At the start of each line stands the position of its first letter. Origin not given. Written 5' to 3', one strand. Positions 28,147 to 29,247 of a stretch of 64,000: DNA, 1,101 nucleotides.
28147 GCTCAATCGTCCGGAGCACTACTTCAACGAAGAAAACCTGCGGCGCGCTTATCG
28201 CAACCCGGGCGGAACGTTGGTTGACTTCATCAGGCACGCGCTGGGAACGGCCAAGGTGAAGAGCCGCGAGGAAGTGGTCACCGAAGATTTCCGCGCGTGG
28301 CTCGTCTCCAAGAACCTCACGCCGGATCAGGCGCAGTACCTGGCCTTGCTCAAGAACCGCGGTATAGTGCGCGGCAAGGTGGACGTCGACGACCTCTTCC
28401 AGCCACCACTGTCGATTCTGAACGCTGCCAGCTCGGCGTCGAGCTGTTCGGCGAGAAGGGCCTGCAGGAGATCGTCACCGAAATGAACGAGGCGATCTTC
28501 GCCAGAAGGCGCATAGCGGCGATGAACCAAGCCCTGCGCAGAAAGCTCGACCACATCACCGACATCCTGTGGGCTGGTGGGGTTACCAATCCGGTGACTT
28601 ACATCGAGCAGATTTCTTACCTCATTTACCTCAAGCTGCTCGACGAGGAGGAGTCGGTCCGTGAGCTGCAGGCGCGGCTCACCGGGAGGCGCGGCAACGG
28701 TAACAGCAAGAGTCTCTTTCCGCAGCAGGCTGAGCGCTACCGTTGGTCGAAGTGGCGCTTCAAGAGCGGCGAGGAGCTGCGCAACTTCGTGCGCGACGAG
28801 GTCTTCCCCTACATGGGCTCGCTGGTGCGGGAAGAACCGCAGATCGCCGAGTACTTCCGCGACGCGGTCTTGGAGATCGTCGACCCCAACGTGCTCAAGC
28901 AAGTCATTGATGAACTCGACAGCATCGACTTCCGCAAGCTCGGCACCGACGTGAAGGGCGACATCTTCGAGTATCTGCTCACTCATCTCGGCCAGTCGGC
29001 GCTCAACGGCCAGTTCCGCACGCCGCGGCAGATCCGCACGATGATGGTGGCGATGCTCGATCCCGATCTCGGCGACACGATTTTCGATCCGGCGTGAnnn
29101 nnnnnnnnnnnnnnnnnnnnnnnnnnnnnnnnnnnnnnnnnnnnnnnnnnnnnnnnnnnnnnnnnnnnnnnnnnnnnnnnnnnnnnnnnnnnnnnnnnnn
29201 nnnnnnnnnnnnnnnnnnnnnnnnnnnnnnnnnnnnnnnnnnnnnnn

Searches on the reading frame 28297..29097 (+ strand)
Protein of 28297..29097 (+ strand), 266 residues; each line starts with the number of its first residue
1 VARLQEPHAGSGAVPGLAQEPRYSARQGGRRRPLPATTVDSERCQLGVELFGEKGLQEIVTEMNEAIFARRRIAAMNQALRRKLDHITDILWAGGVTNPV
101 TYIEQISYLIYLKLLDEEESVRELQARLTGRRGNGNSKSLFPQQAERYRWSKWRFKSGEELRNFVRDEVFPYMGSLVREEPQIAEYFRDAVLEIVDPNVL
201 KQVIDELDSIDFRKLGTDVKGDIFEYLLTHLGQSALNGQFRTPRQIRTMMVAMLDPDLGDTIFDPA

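Call 41: search_protein_families(library=pfam, proteins=[window:28297-29097:+], max_evalue=0.001)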
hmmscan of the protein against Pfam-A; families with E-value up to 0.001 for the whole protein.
window:28297-29097:+ (266 aa): 2 families
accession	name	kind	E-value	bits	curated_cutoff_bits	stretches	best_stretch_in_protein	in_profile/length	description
PF12161.14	HsdM_N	-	2.7e-18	67.4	24.5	1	80-206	1-134/135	HsdM N-terminal domain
PF02384.22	N6_Mtase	-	1.2e-07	31.8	20.4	1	217-266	3-54/311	N-6 DNA Methylase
